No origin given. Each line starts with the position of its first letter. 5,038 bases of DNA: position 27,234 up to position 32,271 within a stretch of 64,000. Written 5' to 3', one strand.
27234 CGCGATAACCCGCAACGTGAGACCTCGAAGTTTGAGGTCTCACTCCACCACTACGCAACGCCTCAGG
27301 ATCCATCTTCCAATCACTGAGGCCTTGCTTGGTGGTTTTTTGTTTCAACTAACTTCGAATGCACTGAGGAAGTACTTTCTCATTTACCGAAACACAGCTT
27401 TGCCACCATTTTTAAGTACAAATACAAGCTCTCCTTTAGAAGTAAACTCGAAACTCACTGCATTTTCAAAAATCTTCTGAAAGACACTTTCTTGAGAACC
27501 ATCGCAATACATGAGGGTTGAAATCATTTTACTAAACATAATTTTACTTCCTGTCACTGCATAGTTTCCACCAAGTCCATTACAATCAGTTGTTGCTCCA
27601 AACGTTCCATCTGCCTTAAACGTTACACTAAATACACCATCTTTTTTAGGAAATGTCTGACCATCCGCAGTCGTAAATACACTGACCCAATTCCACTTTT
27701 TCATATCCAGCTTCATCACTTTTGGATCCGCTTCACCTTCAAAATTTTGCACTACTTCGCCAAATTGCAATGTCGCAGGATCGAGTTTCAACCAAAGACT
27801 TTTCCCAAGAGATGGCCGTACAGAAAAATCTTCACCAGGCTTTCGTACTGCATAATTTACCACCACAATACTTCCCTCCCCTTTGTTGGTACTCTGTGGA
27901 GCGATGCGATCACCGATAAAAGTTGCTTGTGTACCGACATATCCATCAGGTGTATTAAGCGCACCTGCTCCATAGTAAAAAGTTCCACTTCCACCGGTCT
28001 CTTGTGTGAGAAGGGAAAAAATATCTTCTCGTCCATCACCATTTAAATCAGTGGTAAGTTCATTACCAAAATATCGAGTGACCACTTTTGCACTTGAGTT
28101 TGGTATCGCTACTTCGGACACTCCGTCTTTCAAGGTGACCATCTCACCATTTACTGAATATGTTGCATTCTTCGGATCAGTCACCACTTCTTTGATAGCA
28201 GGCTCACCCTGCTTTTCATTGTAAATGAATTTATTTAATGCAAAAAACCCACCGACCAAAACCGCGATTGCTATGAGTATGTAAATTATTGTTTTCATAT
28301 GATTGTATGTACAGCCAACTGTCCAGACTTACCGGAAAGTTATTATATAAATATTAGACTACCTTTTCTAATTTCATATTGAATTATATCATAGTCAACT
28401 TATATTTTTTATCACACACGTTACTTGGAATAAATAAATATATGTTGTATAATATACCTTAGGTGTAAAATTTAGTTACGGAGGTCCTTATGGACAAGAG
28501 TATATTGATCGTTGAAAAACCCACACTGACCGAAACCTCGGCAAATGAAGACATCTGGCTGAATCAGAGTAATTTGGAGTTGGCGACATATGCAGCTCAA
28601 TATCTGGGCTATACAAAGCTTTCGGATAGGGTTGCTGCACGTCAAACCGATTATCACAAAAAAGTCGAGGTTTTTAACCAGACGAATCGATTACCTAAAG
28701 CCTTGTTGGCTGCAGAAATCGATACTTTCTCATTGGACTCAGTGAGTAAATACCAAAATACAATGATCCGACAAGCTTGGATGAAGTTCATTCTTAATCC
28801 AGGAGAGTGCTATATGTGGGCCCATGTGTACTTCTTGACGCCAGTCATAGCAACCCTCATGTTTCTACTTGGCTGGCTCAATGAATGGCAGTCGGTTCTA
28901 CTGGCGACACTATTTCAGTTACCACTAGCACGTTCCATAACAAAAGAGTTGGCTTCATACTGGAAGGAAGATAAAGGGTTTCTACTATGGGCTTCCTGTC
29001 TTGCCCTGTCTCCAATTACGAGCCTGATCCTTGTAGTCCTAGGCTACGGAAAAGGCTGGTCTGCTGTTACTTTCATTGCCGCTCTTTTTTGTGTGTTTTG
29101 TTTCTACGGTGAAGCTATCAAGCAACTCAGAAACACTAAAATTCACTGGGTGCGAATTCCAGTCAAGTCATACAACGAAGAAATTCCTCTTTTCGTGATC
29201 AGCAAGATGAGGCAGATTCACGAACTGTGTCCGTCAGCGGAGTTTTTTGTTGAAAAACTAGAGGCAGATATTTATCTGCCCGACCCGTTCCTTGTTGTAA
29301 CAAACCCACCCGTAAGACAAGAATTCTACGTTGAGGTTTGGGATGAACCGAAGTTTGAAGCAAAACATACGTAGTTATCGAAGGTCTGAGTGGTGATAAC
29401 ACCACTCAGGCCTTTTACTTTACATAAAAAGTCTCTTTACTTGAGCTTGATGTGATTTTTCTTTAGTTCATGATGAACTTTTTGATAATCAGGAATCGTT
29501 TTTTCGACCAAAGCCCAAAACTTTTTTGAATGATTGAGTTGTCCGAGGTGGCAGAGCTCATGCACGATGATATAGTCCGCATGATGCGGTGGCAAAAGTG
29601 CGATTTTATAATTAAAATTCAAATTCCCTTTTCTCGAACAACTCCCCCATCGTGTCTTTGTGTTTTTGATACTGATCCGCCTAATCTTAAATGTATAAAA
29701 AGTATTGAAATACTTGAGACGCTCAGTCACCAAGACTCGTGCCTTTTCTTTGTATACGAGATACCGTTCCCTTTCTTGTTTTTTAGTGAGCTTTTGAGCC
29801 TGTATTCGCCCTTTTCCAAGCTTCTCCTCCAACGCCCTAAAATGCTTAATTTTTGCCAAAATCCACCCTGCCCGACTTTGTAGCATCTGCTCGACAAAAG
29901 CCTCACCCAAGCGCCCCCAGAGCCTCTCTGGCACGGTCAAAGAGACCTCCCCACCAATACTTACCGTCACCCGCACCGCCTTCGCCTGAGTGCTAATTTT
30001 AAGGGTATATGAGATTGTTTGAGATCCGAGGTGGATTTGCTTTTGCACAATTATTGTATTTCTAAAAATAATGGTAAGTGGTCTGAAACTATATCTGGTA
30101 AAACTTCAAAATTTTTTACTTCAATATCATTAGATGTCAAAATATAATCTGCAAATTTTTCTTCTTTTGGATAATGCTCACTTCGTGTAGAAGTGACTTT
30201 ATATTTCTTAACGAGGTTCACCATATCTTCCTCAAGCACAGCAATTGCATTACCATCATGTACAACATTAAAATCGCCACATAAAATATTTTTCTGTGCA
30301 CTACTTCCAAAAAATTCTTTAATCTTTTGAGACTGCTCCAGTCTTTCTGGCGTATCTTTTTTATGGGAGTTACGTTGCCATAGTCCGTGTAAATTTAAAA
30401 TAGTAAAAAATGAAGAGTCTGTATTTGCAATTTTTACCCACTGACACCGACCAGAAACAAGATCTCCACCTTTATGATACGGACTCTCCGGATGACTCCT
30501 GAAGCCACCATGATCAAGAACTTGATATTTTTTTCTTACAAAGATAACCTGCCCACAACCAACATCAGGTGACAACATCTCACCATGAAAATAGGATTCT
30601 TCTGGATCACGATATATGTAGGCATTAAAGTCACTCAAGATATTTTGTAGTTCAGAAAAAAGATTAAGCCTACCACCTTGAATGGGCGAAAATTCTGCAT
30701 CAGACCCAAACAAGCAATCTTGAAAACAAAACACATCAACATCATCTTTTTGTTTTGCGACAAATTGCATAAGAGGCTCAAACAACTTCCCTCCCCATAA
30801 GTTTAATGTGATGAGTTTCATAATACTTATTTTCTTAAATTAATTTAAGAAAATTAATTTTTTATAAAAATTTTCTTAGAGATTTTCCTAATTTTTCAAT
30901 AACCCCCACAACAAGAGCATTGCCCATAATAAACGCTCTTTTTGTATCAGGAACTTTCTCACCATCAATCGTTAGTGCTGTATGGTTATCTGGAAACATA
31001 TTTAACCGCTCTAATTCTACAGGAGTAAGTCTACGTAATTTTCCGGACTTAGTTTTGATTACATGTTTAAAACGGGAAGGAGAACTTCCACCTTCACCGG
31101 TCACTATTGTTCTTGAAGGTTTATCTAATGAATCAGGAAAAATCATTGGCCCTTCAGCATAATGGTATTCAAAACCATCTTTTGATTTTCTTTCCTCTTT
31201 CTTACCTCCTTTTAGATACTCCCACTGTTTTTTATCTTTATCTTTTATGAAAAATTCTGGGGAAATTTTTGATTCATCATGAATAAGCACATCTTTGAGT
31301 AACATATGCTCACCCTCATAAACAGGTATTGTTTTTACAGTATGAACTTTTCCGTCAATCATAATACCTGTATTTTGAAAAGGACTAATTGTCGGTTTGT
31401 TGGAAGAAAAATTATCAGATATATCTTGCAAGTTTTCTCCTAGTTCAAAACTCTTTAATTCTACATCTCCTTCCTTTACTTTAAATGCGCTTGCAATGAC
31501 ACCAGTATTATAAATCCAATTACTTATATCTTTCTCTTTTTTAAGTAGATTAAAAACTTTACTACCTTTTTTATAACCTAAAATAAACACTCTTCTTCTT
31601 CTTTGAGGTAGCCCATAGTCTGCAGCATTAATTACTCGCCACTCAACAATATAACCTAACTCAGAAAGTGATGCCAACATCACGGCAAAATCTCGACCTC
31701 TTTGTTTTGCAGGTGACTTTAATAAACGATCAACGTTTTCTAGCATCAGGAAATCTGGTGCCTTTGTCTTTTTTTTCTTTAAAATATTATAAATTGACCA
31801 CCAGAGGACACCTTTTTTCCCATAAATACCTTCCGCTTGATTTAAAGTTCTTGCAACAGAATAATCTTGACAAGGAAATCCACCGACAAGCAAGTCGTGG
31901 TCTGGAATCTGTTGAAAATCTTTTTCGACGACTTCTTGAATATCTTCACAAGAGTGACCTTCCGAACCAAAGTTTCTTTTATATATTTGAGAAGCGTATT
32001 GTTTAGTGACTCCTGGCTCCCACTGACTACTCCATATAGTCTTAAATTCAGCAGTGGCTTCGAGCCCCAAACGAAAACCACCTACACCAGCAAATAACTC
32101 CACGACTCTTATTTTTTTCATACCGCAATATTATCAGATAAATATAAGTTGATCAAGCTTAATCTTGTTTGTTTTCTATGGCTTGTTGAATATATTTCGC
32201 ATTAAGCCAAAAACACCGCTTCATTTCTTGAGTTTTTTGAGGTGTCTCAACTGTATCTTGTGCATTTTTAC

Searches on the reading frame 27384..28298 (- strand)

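Call 20: search_protein_families(library=pfam, proteins=[window:27384-28298:-], max_evalue=0.001)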
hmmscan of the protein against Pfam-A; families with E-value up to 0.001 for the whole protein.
window:27384-28298:- (304 aa): 1 family
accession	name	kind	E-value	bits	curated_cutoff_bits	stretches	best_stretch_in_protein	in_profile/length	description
PF03724.22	META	-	8.1e-13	48.8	24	1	208-298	11-102/109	META domain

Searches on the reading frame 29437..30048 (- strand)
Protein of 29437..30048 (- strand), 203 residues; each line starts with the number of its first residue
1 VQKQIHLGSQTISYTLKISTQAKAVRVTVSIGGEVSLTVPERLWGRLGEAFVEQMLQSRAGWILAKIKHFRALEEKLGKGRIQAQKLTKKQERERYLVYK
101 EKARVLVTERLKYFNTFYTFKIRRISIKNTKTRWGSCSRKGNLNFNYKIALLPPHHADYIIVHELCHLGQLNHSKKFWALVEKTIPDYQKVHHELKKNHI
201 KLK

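Call 20: search_protein_families(library=pfam, proteins=[window:29437-30048:-], max_evalue=0.001)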
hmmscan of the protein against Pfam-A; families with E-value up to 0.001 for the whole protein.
window:29437-30048:- (203 aa): 1 family
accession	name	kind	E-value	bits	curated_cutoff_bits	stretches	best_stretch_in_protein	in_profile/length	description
PF01863.23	YgjP-like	-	1e-40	140.4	26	1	82-198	91-207/207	YgjP-like, metallopeptidase domain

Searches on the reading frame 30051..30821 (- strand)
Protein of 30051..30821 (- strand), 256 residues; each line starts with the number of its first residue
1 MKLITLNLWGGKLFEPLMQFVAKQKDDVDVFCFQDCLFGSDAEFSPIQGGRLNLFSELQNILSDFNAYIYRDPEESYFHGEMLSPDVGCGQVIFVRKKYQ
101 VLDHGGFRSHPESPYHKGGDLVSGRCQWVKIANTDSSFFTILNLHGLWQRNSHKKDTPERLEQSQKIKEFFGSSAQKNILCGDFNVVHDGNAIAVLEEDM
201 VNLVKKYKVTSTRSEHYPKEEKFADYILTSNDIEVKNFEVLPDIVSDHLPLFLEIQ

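Call 20: search_protein_families(library=pfam, proteins=[window:30051-30821:-], max_evalue=0.001)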
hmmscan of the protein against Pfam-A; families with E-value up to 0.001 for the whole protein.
window:30051-30821:- (256 aa): 2 families
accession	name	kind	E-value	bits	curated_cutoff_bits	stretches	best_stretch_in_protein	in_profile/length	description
PF03372.29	Exo_endo_phos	-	4.2e-09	36.9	24.5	1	4-248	1-225/225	Endonuclease/Exonuclease/phosphatase family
PF14529.12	Exo_endo_phos_2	-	7.1e-05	23.1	27.4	1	161-251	15-116/117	Endonuclease-reverse transcriptase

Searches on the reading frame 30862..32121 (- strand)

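Call 20: search_protein_families(library=pfam, proteins=[window:30862-32121:-], max_evalue=0.001)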
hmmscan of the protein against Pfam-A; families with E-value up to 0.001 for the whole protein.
window:30862-32121:- (419 aa): 1 family
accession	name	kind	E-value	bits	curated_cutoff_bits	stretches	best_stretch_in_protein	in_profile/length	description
PF00145.23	DNA_methylase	-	8.1e-67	226.4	22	1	4-416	1-323/324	C-5 cytosine-specific DNA methylase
